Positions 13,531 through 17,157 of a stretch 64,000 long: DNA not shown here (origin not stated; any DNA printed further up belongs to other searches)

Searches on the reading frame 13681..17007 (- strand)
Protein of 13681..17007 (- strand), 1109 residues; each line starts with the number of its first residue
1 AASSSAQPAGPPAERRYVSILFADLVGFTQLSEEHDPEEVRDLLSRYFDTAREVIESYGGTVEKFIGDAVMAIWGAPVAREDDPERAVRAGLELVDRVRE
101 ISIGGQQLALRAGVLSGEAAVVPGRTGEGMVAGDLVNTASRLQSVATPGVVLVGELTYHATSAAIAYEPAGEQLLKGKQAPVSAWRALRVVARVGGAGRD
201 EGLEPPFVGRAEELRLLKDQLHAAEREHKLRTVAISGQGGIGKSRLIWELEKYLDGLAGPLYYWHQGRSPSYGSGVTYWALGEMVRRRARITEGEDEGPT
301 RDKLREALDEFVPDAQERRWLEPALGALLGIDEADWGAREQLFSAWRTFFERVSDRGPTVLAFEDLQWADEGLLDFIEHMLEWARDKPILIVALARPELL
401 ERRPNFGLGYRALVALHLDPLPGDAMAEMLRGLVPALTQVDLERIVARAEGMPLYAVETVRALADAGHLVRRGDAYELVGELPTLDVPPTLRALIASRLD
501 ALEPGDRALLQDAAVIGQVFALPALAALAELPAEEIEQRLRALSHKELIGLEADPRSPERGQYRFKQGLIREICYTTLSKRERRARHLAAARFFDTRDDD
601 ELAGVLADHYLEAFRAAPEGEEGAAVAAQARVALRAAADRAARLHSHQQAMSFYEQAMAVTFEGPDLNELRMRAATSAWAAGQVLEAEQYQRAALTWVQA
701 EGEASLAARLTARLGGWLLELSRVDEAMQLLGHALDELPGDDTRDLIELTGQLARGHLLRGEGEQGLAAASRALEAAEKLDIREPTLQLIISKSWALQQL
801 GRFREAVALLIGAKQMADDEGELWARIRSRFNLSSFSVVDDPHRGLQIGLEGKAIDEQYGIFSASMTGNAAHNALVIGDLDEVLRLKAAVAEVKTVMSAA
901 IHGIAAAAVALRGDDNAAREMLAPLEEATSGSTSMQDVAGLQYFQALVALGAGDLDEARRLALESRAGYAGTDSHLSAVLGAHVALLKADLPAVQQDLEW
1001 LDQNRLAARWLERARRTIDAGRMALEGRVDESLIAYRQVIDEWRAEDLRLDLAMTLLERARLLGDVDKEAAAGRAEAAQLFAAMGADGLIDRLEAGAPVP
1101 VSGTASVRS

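Call 49: search_protein_families(library=pfam, max_evalue=0.0001, proteins=[window:13681-17007:-])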
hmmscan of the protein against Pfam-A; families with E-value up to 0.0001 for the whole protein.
seq(1109 aa): 2 families
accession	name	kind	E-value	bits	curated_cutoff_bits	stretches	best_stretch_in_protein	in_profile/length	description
PF00211.25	Guanylate_cyc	-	1.2e-22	80.8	21.9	1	17-180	8-175/183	Adenylate and Guanylate cyclase catalytic domain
PF13191.12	AAA_16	-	4.1e-20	73.4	32.6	1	206-392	1-167/167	AAA ATPase domain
